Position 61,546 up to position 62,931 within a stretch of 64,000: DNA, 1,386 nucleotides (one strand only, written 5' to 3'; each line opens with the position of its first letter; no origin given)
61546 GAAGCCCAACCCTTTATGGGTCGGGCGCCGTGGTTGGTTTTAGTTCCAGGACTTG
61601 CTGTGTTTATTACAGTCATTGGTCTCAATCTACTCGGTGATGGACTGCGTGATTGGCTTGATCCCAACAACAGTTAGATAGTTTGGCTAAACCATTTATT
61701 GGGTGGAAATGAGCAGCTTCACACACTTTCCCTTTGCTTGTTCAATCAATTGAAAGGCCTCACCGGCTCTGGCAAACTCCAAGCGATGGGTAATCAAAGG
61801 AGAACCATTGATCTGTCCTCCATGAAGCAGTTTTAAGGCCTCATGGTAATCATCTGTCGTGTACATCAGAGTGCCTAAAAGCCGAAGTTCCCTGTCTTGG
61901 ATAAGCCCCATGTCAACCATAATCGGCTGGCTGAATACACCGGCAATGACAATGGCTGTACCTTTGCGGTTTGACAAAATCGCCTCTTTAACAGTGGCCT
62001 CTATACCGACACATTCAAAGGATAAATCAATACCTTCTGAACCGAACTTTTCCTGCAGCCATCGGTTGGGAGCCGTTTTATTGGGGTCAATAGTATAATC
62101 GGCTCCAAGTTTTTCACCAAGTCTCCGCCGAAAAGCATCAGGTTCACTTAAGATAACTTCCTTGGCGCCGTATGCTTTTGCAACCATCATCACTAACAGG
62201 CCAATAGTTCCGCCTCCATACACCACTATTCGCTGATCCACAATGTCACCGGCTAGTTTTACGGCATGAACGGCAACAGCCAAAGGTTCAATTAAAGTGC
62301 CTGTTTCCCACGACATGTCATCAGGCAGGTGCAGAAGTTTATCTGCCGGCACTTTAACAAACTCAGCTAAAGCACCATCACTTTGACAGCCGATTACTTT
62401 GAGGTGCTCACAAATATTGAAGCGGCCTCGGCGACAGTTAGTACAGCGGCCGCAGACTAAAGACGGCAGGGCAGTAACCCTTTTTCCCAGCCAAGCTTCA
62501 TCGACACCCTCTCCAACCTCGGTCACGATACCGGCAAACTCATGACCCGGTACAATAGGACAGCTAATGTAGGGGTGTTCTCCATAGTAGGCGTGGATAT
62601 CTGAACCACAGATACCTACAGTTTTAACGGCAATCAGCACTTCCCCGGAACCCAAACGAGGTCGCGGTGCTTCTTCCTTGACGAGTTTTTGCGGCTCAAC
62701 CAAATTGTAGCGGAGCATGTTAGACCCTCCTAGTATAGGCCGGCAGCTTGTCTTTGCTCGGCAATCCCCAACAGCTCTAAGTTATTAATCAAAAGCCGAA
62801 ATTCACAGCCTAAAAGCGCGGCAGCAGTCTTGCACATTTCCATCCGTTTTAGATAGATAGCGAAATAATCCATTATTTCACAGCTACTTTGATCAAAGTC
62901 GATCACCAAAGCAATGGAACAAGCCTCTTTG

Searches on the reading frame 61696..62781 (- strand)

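Call 61: search_protein_families(library=pfam, proteins=[window:61696-62781:-], max_evalue=0.00001)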
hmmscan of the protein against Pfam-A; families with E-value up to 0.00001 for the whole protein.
window:61696-62781:- (361 aa): 4 families
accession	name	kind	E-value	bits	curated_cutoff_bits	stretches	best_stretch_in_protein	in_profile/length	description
PF08240.17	ADH_N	-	4.4e-31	107.7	23.5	1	44-154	1-104/104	Alcohol dehydrogenase GroES-like domain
PF00107.32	ADH_zinc_N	-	4.3e-26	91.8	31.8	1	193-319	2-127/129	Zinc-binding dehydrogenase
PF16912.11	Glu_dehyd_C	-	1e-07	32.1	34.9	1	160-345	3-200/211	Glucose dehydrogenase C-terminus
PF13602.12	ADH_zinc_N_2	-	2.8e-07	32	27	1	225-350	1-127/134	Zinc-binding dehydrogenase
